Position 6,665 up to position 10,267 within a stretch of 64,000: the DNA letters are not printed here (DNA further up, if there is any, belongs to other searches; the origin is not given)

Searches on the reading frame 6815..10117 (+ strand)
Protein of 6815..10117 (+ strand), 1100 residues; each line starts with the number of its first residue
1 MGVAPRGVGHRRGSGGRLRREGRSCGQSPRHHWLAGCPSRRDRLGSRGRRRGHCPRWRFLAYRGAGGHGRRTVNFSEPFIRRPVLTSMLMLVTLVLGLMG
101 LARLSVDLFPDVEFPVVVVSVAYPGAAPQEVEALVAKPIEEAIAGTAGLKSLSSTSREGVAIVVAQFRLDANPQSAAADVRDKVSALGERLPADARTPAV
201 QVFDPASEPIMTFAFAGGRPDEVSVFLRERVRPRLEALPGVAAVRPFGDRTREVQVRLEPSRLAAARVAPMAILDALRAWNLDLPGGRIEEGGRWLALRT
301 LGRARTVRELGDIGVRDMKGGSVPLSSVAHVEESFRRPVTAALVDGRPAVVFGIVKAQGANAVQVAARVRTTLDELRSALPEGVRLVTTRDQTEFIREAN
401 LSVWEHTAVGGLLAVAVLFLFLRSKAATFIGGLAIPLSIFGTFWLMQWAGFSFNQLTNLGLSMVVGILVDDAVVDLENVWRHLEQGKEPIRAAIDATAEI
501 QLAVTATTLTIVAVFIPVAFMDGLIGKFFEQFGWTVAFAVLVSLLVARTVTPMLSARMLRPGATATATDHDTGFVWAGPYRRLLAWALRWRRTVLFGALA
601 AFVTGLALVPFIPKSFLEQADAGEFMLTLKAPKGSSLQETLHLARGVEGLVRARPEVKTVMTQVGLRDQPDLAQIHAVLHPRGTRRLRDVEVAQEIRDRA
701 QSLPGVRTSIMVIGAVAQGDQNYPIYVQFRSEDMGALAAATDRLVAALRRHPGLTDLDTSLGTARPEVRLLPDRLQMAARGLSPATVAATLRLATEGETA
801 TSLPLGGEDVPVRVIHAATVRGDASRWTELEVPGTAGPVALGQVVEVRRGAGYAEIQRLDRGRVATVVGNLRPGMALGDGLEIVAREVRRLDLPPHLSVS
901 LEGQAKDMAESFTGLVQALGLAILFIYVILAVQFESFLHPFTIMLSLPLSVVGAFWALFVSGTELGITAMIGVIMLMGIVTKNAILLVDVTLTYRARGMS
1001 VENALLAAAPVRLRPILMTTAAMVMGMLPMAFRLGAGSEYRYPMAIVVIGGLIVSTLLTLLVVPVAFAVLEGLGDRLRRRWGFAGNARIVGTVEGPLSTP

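Call 103: search_protein_families(library=pfam, proteins=[window:6815-10117:+], max_evalue=0.0001)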
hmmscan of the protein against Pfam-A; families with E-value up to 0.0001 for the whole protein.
window:6815-10117:+ (1100 aa): 2 families
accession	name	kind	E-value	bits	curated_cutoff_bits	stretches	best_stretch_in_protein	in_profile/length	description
PF00873.25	ACR_tran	-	1e-252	841.6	28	1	76-1070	2-1020/1021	AcrB/AcrD/AcrF family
PF03176.21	MMPL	-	1.4e-07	31.2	20.5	1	406-576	148-319/333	MMPL family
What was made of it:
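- Checked: P2 is not one of the 'two largest membrane proteins': an AcrB-type transporter of 1100 aa lies at 6815-10117 (call 103).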
